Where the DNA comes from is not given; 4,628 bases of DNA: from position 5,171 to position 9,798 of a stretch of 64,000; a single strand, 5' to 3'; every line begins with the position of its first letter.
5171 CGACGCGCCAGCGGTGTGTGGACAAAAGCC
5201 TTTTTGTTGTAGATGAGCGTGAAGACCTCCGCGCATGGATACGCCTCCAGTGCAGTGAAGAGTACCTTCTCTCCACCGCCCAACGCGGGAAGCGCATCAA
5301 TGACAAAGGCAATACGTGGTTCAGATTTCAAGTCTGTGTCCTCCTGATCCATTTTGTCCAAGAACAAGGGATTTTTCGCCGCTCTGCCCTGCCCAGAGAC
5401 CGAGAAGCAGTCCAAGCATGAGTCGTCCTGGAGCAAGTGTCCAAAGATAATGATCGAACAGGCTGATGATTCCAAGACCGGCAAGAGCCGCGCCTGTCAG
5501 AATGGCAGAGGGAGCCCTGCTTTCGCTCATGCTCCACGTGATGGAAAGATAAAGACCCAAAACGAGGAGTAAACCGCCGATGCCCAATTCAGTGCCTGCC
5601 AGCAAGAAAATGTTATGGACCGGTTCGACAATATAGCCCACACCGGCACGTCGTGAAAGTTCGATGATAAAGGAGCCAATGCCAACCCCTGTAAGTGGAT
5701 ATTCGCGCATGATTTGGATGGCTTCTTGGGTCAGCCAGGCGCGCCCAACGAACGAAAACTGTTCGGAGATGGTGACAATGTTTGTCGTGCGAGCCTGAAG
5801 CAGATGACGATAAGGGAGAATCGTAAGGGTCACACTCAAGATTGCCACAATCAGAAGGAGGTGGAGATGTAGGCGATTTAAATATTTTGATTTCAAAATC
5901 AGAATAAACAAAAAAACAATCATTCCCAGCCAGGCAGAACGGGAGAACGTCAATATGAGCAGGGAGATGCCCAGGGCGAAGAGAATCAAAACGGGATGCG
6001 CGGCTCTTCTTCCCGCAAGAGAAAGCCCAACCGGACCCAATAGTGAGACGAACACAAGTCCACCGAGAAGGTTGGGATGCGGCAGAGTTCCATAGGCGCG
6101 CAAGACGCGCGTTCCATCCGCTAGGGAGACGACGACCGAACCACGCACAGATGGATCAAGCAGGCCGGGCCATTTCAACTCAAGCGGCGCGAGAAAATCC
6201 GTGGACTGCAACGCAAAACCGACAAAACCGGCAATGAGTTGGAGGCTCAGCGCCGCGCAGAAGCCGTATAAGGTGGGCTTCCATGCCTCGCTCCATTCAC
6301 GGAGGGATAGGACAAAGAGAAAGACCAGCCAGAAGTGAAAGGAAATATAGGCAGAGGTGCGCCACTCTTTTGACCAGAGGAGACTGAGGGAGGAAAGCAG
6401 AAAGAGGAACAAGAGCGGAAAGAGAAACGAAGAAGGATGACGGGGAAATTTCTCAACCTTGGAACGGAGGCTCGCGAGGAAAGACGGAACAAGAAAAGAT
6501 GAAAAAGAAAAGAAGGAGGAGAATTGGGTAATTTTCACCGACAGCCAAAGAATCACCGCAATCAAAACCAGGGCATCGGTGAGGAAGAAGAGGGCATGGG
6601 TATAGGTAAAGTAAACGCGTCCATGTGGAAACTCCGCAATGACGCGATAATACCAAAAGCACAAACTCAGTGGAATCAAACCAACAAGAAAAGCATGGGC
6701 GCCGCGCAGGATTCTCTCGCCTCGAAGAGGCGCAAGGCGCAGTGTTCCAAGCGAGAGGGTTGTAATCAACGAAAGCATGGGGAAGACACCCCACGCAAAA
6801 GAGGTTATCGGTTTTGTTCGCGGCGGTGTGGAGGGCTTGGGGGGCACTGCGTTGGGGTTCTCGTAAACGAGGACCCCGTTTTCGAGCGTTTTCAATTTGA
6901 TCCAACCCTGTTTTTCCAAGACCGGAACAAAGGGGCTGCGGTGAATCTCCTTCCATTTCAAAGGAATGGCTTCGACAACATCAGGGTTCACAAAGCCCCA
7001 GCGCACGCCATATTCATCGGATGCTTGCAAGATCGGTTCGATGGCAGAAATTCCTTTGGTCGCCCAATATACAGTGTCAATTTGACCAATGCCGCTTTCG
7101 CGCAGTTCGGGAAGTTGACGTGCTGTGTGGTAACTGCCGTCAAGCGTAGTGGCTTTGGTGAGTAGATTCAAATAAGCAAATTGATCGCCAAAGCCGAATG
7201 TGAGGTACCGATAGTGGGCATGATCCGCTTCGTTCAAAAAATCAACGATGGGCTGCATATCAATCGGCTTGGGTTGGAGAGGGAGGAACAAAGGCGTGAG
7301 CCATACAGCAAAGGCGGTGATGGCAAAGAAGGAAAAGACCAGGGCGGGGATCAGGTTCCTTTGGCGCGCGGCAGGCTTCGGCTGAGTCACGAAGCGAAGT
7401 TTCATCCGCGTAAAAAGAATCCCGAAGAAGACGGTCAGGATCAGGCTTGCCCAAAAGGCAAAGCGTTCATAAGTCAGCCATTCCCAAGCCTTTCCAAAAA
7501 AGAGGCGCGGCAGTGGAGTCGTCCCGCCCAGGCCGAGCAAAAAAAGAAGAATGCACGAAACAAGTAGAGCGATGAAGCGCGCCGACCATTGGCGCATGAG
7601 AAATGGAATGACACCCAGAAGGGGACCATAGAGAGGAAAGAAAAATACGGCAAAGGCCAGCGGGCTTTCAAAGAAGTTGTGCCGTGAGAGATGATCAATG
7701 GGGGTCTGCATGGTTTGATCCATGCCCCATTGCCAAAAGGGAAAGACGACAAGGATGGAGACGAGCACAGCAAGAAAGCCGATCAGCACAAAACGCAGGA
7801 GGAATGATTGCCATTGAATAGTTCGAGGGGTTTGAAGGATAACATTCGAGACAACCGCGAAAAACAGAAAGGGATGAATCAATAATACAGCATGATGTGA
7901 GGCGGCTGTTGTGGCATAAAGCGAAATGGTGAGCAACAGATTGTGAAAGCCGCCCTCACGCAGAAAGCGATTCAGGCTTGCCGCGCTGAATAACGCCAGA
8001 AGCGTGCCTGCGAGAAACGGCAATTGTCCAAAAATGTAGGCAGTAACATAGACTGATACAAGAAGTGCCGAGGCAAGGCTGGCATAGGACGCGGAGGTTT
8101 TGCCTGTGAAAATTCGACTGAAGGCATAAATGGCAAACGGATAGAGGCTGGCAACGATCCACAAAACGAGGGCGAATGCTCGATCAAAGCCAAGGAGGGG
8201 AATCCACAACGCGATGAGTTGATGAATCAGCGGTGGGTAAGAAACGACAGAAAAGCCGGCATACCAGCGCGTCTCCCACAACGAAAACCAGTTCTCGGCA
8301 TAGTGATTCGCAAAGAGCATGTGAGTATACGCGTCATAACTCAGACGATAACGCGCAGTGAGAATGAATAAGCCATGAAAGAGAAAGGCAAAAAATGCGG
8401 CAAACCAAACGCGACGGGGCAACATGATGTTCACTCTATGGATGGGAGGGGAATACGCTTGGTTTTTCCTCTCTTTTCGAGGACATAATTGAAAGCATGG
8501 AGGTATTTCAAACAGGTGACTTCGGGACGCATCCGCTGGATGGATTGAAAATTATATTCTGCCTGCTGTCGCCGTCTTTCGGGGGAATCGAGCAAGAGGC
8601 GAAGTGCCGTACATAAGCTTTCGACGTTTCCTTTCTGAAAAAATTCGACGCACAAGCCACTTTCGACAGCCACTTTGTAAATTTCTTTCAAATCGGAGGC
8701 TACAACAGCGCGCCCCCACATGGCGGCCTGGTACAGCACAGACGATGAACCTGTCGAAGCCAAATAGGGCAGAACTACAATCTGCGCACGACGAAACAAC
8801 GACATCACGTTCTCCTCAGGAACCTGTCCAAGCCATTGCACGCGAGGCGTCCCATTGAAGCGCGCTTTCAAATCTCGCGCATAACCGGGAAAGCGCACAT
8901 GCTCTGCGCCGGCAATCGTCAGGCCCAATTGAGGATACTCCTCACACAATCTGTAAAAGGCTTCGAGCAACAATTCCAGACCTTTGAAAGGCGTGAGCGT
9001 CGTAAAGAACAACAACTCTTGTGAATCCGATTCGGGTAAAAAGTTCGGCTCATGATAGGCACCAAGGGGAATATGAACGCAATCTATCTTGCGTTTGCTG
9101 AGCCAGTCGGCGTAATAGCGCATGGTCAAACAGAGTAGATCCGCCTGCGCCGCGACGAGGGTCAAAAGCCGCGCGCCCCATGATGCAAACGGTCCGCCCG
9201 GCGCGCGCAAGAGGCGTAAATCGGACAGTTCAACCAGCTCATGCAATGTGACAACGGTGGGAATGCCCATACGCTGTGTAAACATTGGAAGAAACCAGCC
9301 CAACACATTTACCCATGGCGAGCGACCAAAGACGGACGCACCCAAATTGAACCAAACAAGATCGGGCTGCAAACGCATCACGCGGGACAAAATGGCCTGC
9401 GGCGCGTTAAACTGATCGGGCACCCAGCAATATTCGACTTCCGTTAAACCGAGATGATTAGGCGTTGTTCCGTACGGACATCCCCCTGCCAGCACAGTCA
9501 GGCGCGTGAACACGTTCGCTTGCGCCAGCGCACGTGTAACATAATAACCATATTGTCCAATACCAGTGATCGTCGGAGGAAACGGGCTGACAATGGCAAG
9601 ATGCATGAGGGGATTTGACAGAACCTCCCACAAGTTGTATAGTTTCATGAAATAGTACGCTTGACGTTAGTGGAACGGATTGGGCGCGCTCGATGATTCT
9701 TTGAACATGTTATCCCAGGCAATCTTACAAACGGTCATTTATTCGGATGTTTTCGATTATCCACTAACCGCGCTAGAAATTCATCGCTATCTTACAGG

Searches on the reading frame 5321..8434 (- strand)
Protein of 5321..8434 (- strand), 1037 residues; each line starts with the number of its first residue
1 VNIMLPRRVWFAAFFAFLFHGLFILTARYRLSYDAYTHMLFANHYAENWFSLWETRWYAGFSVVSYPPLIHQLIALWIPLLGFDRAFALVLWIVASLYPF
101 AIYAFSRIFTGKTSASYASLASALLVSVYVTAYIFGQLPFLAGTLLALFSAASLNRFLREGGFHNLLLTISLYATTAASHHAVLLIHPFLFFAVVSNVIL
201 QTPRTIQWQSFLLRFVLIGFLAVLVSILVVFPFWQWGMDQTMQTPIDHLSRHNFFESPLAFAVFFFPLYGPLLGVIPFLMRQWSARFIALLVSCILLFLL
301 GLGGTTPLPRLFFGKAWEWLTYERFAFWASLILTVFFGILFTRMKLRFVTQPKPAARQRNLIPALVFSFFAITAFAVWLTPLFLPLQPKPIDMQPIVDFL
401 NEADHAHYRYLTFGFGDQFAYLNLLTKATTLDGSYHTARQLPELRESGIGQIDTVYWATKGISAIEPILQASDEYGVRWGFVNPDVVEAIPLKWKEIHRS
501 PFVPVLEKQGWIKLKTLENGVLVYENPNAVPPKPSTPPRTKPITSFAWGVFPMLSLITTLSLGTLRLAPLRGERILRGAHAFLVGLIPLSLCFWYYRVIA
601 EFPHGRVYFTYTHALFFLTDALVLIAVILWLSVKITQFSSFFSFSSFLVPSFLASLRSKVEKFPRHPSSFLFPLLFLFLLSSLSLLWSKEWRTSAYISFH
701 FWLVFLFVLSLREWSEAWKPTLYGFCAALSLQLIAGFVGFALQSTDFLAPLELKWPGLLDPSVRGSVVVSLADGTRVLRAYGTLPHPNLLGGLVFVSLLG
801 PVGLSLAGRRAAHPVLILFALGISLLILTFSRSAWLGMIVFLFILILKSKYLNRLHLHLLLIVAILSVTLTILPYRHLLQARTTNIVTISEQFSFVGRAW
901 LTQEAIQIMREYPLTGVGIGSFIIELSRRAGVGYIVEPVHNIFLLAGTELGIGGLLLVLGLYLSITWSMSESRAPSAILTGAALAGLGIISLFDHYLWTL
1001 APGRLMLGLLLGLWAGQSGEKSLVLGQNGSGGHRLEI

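Call 5: search_protein_families(library=pfam, proteins=[window:5321-8434:-], max_evalue=0.01)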
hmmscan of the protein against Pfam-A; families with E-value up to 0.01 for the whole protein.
window:5321-8434:- (1037 aa): 1 family
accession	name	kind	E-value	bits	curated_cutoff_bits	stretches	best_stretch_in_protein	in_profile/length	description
PF04932.20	Wzy_C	-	3.6e-15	56.5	31.7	1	818-959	2-149/149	O-Antigen ligase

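Call 6: search_protein_families(library=ncbifam, proteins=[window:5321-8434:-], max_evalue=0.01)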
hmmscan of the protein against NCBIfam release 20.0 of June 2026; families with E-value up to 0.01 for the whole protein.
window:5321-8434:- (1037 aa): 0 families

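Call 94: search_protein_families(library=padloc, proteins=[window:5321-8434:-], max_evalue=0.001)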
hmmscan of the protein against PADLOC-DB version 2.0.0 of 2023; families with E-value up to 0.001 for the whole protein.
window:5321-8434:- (1037 aa): 0 families

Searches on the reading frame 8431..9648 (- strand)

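Call 5: search_protein_families(library=pfam, proteins=[window:8431-9648:-], max_evalue=0.01)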
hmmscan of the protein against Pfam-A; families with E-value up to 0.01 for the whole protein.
window:8431-9648:- (405 aa): 5 families
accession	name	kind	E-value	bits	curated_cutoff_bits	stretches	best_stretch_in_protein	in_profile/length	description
PF00534.26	Glycos_transf_1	-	3e-18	66.4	26.4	1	207-366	13-169/172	Glycosyl transferases group 1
PF13692.12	Glyco_trans_1_4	-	5.8e-17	62.7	27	1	211-354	3-141/142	Glycosyl transferases group 1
PF13579.12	Glyco_trans_4_4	-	2.1e-06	28.6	29.7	1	28-189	1-148/158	Glycosyl transferase 4-like domain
PF13439.12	Glyco_transf_4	-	4.7e-05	23.9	28.5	1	28-189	2-155/170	Glycosyltransferase Family 4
PF13524.12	Glyco_trans_1_2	-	5.7e-05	23.5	25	1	236-366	10-125/144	Glycosyl transferase-like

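Call 6: search_protein_families(library=ncbifam, proteins=[window:8431-9648:-], max_evalue=0.01)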
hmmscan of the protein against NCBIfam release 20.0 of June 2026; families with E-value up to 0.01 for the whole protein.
window:8431-9648:- (405 aa): 10 families
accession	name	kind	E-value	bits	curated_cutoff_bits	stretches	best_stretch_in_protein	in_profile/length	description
NF038229.1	Glyco4_Geo_Pelo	equivalog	5.6e-13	48.6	400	1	205-367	155-313/338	GPMC system family 4 glycosyltransferase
TIGR04047.1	MSMEG_0565_glyc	hypoth_equivalog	6.6e-08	32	259.85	1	223-362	207-348/373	MSMEG_0565 family glycosyltransferase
TIGR03449.1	mycothiol_MshA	equivalog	7e-08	31.8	462.5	1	210-378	221-392/406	D-inositol-3-phosphate glycosyltransferase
NF038295.1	EPS_HpsP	equivalog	2.4e-07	30.1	550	1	206-364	204-361/388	hormogonium polysaccharide biosynthesis glycosyltransferase HpsP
NF041876.1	EPS_EpsE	equivalog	4.1e-07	29.6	400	1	211-364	216-370/389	exopolysaccharide biosynthesis GT4 family glycosyltransferase EpsE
NF046085.1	XrtY_assoc_Gly1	equivalog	5.4e-07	28.8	400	1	205-323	205-319/387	XrtY-associated glycosyltransferase XYAG1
TIGR04157.1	glyco_rSAM_CFB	subfamily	1.3e-05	24.4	400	1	206-319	224-331/406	TIGR04157 family glycosyltransferase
TIGR04063.1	stp3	hypoth_equivalog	1.9e-05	23.7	442.05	1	214-366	218-371/397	TIGR04063 family PEP-CTERM/XrtA system glycosyltransferase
TIGR04348.1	TIGR04348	equivalog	2.7e-05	23.4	300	1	228-321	156-245/310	selenoneine biosynthesis selenosugar synthase SenB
NF012028.0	PRK15484.1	subfamily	0.0025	17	618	1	208-353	192-342/380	lipopolysaccharide N-acetylglucosaminyltransferase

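Call 94: search_protein_families(library=padloc, proteins=[window:8431-9648:-], max_evalue=0.001)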
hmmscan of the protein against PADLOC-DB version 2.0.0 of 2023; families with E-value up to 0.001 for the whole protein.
window:8431-9648:- (405 aa): 0 families
